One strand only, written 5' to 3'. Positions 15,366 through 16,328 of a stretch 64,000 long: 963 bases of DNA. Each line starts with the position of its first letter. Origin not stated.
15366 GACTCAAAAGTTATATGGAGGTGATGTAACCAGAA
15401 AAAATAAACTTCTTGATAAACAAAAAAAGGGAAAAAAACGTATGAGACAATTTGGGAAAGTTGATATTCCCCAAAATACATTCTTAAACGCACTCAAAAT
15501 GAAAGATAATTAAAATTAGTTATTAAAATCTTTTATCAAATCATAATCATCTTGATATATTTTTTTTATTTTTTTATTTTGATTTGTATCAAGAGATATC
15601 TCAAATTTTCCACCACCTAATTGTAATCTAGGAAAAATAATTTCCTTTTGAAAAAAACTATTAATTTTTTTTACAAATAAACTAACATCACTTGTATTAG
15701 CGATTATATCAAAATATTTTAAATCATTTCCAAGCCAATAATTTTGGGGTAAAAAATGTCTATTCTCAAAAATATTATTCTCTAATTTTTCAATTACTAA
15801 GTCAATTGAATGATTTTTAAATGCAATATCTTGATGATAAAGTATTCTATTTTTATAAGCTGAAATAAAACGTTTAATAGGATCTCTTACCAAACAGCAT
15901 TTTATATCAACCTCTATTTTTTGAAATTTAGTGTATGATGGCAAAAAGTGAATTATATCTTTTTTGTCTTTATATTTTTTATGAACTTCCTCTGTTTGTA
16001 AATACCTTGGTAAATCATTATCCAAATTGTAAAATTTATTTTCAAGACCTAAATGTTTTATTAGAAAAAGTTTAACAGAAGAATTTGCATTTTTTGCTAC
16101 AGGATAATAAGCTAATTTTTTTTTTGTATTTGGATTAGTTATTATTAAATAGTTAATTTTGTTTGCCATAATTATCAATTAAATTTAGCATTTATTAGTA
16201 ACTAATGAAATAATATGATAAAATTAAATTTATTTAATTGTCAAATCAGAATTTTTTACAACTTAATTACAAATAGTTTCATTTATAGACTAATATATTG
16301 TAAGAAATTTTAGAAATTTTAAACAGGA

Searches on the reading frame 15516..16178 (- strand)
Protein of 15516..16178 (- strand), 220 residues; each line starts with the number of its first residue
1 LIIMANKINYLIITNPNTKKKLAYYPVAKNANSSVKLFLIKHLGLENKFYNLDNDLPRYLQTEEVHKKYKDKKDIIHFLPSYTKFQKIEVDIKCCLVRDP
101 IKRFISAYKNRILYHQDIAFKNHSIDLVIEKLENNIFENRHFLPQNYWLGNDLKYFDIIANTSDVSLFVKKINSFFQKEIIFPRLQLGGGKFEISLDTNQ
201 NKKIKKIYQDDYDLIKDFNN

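Call 3: search_protein_families(library=pfam, proteins=[window:15516-16178:-], max_evalue=0.1)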
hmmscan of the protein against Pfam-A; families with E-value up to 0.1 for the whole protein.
window:15516-16178:- (220 aa): 1 family
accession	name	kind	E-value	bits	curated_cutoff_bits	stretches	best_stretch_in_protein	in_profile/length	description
PF03567.20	Sulfotransfer_2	-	1e-09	39.4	22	1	18-121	7-135/252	Sulfotransferase family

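Call 4: search_protein_families(library=ncbifam, proteins=[window:15516-16178:-], max_evalue=0.1)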
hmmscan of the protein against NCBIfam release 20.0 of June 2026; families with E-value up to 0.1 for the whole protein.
window:15516-16178:- (220 aa): 0 families
